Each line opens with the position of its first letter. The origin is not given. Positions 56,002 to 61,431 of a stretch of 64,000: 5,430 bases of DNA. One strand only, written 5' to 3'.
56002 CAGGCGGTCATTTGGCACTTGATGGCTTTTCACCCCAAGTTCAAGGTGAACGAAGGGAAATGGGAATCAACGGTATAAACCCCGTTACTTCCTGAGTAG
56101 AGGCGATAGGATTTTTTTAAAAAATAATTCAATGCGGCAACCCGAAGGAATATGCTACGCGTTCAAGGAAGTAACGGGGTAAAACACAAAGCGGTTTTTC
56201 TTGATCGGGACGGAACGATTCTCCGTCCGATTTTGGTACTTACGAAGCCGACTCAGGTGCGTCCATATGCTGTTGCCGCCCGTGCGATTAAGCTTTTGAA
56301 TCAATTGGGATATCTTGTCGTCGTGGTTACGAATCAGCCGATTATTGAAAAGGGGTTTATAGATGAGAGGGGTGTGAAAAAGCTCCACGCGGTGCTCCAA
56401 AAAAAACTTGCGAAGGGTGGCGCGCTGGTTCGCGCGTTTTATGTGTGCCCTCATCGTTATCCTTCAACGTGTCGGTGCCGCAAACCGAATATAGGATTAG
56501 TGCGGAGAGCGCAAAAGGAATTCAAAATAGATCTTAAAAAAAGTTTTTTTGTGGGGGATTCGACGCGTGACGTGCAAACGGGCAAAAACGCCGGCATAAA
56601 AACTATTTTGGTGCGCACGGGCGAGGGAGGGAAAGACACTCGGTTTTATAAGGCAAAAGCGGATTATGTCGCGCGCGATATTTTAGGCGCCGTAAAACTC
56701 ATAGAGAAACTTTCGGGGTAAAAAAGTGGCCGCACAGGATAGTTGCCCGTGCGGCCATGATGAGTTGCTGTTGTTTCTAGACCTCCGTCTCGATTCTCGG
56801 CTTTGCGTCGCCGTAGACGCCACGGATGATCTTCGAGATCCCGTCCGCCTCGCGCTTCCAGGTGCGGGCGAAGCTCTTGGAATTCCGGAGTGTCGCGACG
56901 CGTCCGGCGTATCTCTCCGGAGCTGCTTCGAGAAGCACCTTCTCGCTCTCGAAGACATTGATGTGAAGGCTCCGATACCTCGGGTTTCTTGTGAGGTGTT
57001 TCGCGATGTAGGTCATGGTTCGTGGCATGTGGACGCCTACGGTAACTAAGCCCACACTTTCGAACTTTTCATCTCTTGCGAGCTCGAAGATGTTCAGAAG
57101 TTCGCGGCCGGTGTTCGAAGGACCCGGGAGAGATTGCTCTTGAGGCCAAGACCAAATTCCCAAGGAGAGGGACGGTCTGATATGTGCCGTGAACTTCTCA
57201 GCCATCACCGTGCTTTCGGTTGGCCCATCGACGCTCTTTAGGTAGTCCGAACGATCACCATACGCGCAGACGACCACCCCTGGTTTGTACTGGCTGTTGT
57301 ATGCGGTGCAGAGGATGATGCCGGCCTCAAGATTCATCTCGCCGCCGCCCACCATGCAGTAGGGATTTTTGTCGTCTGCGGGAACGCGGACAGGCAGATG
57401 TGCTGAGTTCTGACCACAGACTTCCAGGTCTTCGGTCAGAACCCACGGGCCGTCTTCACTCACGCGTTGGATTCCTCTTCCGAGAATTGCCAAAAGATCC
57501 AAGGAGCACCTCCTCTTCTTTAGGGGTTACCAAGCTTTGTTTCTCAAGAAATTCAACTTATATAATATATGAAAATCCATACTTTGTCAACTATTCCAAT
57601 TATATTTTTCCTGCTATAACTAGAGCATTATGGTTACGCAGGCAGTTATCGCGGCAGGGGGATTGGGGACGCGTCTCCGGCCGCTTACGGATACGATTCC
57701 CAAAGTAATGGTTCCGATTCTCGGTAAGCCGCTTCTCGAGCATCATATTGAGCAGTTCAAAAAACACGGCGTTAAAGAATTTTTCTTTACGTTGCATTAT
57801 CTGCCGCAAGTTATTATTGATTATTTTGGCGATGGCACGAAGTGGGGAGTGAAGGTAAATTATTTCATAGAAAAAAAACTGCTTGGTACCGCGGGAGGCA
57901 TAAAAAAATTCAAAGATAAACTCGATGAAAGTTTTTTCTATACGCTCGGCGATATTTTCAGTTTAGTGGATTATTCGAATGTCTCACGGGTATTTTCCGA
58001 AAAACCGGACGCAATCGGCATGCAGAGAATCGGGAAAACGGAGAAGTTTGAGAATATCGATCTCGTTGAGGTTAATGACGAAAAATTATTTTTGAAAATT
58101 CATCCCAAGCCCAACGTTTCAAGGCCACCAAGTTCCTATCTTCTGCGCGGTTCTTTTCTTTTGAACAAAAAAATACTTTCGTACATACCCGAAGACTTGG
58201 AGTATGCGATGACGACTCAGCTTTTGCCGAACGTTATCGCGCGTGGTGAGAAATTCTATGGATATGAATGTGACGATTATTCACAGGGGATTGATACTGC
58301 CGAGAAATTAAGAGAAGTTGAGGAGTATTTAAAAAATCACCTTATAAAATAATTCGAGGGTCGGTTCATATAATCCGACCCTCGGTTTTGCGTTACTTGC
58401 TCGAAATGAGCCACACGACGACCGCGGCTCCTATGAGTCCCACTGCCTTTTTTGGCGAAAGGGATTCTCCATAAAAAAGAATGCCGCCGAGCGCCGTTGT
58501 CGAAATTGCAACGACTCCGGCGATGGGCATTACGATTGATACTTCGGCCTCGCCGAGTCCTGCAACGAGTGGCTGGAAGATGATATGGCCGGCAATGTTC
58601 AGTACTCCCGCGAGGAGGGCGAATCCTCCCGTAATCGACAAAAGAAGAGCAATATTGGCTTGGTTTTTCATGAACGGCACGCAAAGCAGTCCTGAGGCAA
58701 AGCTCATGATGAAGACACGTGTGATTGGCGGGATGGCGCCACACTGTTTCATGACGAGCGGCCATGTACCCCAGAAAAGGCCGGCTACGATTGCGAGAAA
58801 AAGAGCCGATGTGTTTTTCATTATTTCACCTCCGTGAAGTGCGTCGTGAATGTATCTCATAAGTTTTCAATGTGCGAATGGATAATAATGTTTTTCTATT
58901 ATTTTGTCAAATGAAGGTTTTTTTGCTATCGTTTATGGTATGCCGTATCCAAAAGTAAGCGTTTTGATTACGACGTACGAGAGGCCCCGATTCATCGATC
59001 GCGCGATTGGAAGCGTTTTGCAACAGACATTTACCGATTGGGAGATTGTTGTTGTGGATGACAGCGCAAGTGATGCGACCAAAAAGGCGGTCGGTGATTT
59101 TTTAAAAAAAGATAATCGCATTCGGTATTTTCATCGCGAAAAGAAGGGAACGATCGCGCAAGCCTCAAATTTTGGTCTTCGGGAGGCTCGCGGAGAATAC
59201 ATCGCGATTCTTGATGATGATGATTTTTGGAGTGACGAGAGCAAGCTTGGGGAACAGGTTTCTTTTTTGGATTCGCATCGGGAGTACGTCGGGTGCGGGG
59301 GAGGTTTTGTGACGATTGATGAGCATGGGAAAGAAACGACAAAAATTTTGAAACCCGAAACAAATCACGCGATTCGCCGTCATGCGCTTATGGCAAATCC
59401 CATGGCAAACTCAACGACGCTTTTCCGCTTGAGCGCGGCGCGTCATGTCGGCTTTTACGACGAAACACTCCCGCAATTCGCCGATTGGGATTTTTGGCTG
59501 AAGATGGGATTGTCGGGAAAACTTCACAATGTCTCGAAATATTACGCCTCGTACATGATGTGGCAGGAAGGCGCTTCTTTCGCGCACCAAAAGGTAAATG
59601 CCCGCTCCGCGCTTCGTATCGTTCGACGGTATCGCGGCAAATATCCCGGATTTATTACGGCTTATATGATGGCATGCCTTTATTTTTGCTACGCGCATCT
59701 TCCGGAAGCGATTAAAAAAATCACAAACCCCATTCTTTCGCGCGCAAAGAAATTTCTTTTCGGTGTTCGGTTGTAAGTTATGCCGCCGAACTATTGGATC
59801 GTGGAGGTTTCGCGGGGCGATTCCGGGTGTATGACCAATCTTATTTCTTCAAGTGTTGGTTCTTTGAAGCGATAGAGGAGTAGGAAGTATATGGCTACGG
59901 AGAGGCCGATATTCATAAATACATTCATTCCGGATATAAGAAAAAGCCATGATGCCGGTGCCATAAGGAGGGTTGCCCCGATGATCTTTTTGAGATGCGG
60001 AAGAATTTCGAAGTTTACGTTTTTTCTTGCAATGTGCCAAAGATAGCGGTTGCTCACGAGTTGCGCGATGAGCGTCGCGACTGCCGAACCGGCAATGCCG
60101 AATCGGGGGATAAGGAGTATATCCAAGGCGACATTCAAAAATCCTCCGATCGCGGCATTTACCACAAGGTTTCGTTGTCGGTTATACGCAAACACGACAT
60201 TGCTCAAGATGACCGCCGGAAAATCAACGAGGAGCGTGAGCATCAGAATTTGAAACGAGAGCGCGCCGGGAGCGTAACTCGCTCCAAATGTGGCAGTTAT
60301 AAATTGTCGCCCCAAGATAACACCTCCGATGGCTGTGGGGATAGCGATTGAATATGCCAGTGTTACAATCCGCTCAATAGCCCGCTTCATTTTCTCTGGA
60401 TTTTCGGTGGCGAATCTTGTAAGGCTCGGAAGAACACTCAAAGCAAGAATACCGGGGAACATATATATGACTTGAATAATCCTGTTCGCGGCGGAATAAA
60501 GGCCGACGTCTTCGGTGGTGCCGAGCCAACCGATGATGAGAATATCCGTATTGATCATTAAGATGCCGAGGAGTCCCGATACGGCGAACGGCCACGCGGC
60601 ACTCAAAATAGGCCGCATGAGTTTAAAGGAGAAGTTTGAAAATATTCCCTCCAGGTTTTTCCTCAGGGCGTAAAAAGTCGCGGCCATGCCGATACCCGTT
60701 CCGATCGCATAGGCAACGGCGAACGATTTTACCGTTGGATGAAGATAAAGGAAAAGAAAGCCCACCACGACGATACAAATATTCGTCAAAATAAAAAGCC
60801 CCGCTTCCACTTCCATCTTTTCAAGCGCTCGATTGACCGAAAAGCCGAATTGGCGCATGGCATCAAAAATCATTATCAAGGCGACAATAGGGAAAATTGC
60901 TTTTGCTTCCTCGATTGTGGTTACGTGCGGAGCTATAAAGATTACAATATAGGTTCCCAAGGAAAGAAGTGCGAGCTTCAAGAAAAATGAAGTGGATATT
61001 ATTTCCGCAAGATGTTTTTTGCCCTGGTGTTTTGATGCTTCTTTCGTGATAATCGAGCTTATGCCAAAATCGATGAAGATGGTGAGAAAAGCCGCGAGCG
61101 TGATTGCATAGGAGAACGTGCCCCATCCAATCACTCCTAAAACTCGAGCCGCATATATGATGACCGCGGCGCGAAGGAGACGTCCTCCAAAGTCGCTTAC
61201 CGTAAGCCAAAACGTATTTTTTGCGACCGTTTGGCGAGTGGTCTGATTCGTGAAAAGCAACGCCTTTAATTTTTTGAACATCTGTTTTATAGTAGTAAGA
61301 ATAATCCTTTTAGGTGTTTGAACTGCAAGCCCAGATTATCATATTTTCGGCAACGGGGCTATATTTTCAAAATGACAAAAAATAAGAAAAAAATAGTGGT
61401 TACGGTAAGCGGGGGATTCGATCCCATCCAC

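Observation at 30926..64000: About 33-kb surface-glycan island combining fucose, C-methylated sugar and heptose chemistry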

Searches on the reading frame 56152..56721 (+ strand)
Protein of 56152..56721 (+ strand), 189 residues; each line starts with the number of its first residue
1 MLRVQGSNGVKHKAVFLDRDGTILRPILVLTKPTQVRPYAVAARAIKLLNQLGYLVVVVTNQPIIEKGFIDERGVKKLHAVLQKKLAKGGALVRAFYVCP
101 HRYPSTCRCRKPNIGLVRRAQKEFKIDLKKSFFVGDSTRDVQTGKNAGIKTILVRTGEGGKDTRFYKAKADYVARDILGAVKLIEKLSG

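Call 8: search_protein_families(library=pfam, proteins=[window:56152-56721:+], max_evalue=0.01)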
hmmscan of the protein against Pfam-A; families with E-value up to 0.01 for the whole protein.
window:56152-56721:+ (189 aa): 4 families
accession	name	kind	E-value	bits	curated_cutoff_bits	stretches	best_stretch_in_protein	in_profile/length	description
PF13242.12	Hydrolase_like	-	1.4e-16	60.6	22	1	109-178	2-73/75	HAD-hyrolase-like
PF13419.12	HAD_2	-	5.4e-10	40.1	23.8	1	108-154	132-178/178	Haloacid dehalogenase-like hydrolase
PF00702.32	Hydrolase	-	3.3e-08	34.6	26.4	1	35-148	96-191/191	haloacid dehalogenase-like hydrolase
PF08645.17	PNK3P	-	3.8e-08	33.7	22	1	41-140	29-129/161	Polynucleotide kinase 3 phosphatase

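Call 28: search_protein_families(library=ncbifam, proteins=[window:56152-56721:+], max_evalue=0.00001)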
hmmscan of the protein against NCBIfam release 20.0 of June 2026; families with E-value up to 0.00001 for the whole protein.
window:56152-56721:+ (189 aa): 15 families
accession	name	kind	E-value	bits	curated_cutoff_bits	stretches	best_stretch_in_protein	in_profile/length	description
NF006506.0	PRK08942.1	equivalog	2.5e-41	141.2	178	1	12-185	3-178/182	D-glycero-beta-D-manno-heptose 1,7-bisphosphate 7-phosphatase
TIGR01656.1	Histidinol-ppas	subfamily_domain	4.5e-35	120.7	84.15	1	13-153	1-145/149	histidinol-phosphate phosphatase domain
TIGR01662.1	HAD-SF-IIIA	subfamily_domain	7.4e-31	107.1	44.6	1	13-156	1-140/141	HAD-IIIA family hydrolase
NF050049.1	HBPPhtaseGmhB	domain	2.5e-28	99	250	1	11-168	2-156/171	D-glycero-alpha-D-manno-heptose-1,7-bisphosphate 7-phosphatase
NF005264.0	PRK06769.1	equivalog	2.2e-27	96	217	1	12-184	4-171/175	HAD-IIIA family hydrolase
TIGR00213.1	GmhB_yaeD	subfamily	5.7e-25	88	149.6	1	13-158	2-154/176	D-glycero-beta-D-manno-heptose 1,7-bisphosphate 7-phosphatase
NF003937.0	PRK05446.1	equivalog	7.6e-20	71.2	443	1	11-156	2-150/355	bifunctional histidinol-phosphatase/imidazoleglycerol-phosphate dehydratase HisB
TIGR01261.1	hisB_Nterm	equivalog_domain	1.9e-18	66.5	140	1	13-155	2-147/161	histidinol-phosphatase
NF009695.0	PRK13222.1-2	equivalog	1.3e-10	41.2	225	1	108-185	147-223/226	phosphoglycolate phosphatase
TIGR01460.1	HAD-SF-IIA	subfamily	1.1e-09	38.4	100.15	1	111-157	197-246/246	HAD-IIA family hydrolase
TIGR01664.1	DNA-3'-Pase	equivalog_domain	4.6e-08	33.2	107.65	1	18-139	19-138/167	DNA 3'-phosphatase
TIGR01449.2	PGP_bact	equivalog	5e-08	32.7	180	1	110-159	140-189/213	phosphoglycolate phosphatase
TIGR02253.1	CTE7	subfamily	7.1e-08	32.5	169.75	1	108-176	147-216/221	TIGR02253 family HAD-type hydrolase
NF009804.0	PRK13288.1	equivalog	9.5e-08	31.8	218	1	110-185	137-211/215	pyrophosphatase PpaX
NF009696.0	PRK13222.1-3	equivalog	3.3e-07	30.2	359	1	90-172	126-204/223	N-acetylmuramic acid 6-phosphate phosphatase MupP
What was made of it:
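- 56152..56721 (+): TAIL: HAD-IIIA sugar-bisphosphate phosphatase (GmhB-like). NF006506, 141 bits, below the 178 cutoff (call 28).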

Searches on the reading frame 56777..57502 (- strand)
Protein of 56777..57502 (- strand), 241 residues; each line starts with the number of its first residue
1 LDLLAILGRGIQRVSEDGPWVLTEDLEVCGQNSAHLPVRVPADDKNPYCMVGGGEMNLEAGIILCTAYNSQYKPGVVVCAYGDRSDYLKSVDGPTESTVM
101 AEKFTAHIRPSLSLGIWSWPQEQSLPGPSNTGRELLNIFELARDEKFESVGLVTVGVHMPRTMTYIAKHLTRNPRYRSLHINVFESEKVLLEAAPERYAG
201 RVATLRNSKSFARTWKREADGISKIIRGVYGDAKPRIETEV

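Call 8: search_protein_families(library=pfam, proteins=[window:56777-57502:-], max_evalue=0.01)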
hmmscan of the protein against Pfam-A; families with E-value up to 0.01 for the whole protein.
window:56777-57502:- (241 aa): 1 family
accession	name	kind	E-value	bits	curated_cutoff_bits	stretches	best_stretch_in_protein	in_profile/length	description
PF02698.23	DUF218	-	0.00016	22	27.6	1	78-169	29-103/133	DUF218 domain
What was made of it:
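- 56777..57502 (-): TAIL: conserved DUF218-like protein on the opposite strand. PF02698, 22 bits, sub-threshold (call 8).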

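Call 48: search_protein_families(library=pfam, proteins=[window:56777-57502:-], max_evalue=1)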
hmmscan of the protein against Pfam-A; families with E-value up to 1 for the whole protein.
window:56777-57502:- (241 aa): 1 family
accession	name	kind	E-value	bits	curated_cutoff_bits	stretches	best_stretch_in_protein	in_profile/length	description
PF02698.23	DUF218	-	0.00016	22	27.6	1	78-169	29-103/133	DUF218 domain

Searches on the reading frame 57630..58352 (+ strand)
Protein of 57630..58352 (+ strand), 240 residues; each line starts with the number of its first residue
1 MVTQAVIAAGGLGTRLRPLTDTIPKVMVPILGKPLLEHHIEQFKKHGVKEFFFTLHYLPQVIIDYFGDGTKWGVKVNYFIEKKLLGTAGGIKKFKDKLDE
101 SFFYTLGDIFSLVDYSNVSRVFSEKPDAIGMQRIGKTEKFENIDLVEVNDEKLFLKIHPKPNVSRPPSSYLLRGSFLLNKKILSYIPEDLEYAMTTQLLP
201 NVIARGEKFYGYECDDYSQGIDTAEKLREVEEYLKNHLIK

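Call 8: search_protein_families(library=pfam, proteins=[window:57630-58352:+], max_evalue=0.01)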
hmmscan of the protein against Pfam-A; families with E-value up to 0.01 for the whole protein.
window:57630-58352:+ (240 aa): 2 families
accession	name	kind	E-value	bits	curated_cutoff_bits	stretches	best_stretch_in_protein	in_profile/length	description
PF00483.29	NTP_transferase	-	1.7e-26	93.8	21.2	1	5-216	2-223/245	Nucleotidyl transferase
PF12804.13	NTP_transf_3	-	1.2e-05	26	27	1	5-59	1-49/160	MobA-like NTP transferase domain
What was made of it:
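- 57630..58352 (+): TAIL: sugar-1-phosphate nucleotidylyltransferase (HddC/ManC-like). The nucleotide is not determined. PF00483, 94 bits (call 8).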

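Call 28: search_protein_families(library=ncbifam, proteins=[window:57630-58352:+], max_evalue=0.00001)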
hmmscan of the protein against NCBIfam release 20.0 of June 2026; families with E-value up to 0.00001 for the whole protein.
window:57630-58352:+ (240 aa): 17 families
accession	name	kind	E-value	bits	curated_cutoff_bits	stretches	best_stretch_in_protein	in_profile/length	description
TIGR03992.1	Arch_glmU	subfamily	2.1e-33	115.8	292.1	1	4-187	2-177/393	bifunctional sugar-1-phosphate nucleotidylyltransferase/acetyltransferase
NF052502.1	man1P_GTase_Rv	exception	5.3e-33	114.3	440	1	3-226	1-222/352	mannose-1-phosphate guanylyltransferase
NF045761.1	NAMPUrTaseMurU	equivalog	2.4e-27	96.3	250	1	4-119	2-118/226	N-acetylmuramate alpha-1-phosphate uridylyltransferase MurU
NF041313.1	UDPGP_AglF_Halo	equivalog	2.1e-23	83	400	1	4-183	2-179/234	UTP--glucose-1-phosphate uridylyltransferase AglF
NF049965.1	GlMnHpPGnyltfHddC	equivalog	1.9e-22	80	300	1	4-161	2-153/221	D-glycero-D-manno-heptose 1-phosphate guanosyltransferase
TIGR01208.1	rmlA_long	equivalog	2e-21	76.3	320.25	1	5-186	2-182/353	glucose-1-phosphate thymidylyltransferase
NF041173.1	Sug_nt_acttase_Thmprot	equivalog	1.5e-18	66.9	600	1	4-187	2-177/405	bifunctional sugar-1-phosphate nucleotidylyltransferase/acetyltransferase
TIGR02623.1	G1P_cyt_trans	equivalog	5.5e-17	62.1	300.25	1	4-67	2-65/255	glucose-1-phosphate cytidylyltransferase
TIGR01099.1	galU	equivalog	5.6e-15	55.6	326.8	1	3-71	2-70/261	UTP--glucose-1-phosphate uridylyltransferase GalU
TIGR01207.1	rmlA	equivalog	1.9e-12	46.9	360.65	1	5-185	2-182/286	glucose-1-phosphate thymidylyltransferase RfbA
NF045697.1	MurNAcPUrMurU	equivalog_domain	4.5e-12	45.9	370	1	7-104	2-99/229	N-acetylmuramate alpha-1-phosphate uridylyltransferase MurU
NF009928.0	PRK13389.1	equivalog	2.3e-08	33.5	548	1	2-68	8-74/302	UTP--glucose-1-phosphate uridylyltransferase GalU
NF012024.0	PRK15480.1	equivalog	6.6e-08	32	588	1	4-87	5-89/292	glucose-1-phosphate thymidylyltransferase RfbA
TIGR01173.1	glmU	equivalog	2.4e-07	29.9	366.85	1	4-101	2-94/452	bifunctional UDP-N-acetylglucosamine diphosphorylase/glucosamine-1-phosphate N-acetyltransferase GlmU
NF007516.0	PRK10122.1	equivalog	2.5e-07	30.1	534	1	4-66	5-67/297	UTP--glucose-1-phosphate uridylyltransferase GalF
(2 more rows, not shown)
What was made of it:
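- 57630..58352 (+): HddC model 80 bits against a cutoff of 300; mannose-1-P guanylyltransferase model 114 bits (call 28).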

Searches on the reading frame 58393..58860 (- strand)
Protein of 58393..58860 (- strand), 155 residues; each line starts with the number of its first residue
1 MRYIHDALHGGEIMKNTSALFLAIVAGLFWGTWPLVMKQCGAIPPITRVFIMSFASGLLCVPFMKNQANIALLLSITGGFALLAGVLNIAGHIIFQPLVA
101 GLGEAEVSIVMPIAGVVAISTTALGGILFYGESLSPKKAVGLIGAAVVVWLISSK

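Call 48: search_protein_families(library=pfam, proteins=[window:58393-58860:-], max_evalue=1)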
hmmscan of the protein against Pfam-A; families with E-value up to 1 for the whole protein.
window:58393-58860:- (155 aa): 2 families
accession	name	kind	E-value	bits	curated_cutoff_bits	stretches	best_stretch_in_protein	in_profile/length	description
PF00892.27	EamA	-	5.9e-10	40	28.2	1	18-153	2-134/135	EamA-like transporter family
PF10639.15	TMEM234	-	0.00063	20.2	30.1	1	82-143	45-103/113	Putative transmembrane family 234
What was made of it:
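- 58393..58860 (-): TAIL: small EamA-like membrane protein (155 aa). PF00892, 40 bits (call 48).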

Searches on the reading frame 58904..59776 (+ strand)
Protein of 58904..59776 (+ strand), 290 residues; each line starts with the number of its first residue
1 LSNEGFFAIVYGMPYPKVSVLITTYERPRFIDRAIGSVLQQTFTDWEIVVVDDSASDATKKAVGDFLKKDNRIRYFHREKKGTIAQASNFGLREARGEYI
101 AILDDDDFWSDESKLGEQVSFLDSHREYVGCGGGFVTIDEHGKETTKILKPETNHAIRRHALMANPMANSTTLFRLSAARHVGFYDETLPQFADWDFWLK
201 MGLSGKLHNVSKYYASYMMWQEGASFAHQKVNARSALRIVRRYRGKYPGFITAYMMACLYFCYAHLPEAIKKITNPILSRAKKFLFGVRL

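Call 8: search_protein_families(library=pfam, proteins=[window:58904-59776:+], max_evalue=0.01)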
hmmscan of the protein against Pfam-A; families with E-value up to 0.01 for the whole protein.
window:58904-59776:+ (290 aa): 3 families
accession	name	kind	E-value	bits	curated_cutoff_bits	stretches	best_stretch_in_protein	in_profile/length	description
PF00535.33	Glycos_transf_2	-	4.5e-31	108.5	23.3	1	19-160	1-143/168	Glycosyl transferase family 2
PF10111.15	Glyco_tranf_2_2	-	1.3e-10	41.7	27.3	1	29-118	13-102/276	Glycosyltransferase like family 2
PF13641.12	Glyco_tranf_2_3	-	4.1e-09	37.2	27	1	16-202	1-195/230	Glycosyltransferase like family 2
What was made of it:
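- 58904..59776 (+): TAIL: GT2 glycosyltransferase b. PF00535, 108 bits (call 8).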

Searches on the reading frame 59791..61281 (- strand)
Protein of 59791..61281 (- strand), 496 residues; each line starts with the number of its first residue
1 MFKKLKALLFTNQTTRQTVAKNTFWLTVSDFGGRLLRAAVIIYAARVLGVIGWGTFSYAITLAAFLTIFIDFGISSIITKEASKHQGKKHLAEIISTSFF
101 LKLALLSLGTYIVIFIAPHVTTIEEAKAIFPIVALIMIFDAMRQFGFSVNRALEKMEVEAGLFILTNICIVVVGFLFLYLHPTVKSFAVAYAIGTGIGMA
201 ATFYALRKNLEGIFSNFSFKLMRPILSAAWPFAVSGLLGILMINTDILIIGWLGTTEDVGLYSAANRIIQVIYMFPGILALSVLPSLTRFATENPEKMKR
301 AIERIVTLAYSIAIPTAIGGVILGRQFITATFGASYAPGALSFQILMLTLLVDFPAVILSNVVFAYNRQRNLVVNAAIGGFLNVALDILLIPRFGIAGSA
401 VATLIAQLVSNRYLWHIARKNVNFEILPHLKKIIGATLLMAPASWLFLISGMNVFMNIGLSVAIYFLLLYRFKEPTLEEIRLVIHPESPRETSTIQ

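Call 8: search_protein_families(library=pfam, proteins=[window:59791-61281:-], max_evalue=0.01)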
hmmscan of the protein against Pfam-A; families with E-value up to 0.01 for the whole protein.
window:59791-61281:- (496 aa): 3 families
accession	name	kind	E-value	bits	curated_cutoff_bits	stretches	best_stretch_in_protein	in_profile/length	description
PF01943.22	Polysacc_synt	-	1.1e-32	114.1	28.2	1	19-289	1-272/274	Polysaccharide biosynthesis protein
PF13440.11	Polysacc_synt_3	-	5.1e-21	75.6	23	1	45-337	3-289/293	Polysaccharide biosynthesis protein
PF03023.19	MurJ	-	2.6e-11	43.3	27.4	1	74-452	33-437/451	Lipid II flippase MurJ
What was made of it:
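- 59791..61281 (-): TAIL: Wzx-type flippase (MOP superfamily). Polysacc_synt, 114 bits (call 8).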

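Call 86: find_encoding_contigs(protein=window:59791-61281:-, flank=10000, max_places=3)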
Protein window:59791-61281:- (496 aa): 5 contigs read that carry it; 1 place shown.
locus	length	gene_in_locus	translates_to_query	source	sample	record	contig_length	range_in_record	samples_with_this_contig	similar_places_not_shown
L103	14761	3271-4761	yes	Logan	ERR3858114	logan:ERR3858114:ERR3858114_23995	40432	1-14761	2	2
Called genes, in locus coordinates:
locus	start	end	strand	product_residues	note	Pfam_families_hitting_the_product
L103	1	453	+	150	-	?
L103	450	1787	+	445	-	PF02397:Bac_transf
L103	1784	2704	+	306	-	PF01073:3Beta_HSD, PF01370:Epimerase, PF02719:Polysacc_synt_2, PF04321:RmlD_sub_bind, PF16363:GDP_Man_Dehyd, PF07993:NAD_binding_4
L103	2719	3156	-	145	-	PF01467:CTP_transf_like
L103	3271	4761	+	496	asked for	PF01943:Polysacc_synt, PF03023:MurJ, PF13440:Polysacc_synt_3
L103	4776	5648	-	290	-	PF00535:Glycos_transf_2, PF10111:Glyco_tranf_2_2, PF13641:Glyco_tranf_2_3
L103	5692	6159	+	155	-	PF00892:EamA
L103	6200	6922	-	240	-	PF00483:NTP_transferase, PF12804:NTP_transf_3 (weak)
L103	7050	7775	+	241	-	-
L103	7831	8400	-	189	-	PF08645:PNK3P, PF00702:Hydrolase (weak), PF13419:HAD_2, PF13242:Hydrolase_like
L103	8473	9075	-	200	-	PF13580:SIS_2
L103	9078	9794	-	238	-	PF00923:TAL_FSA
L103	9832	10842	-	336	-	PF01408:GFO_IDH_MocA, PF03447:NAD_binding_3, PF03807:F420_oxidored (weak), PF02894:GFO_IDH_MocA_C, PF22725:GFO_IDH_MocA_C3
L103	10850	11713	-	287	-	PF00106:adh_short, PF01370:Epimerase (weak), PF08659:KR, PF23441:SDR, PF13561:adh_short_C2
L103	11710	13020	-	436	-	PF03721:UDPG_MGDP_dh_N, PF00984:UDPG_MGDP_dh, PF03720:UDPG_MGDP_dh_C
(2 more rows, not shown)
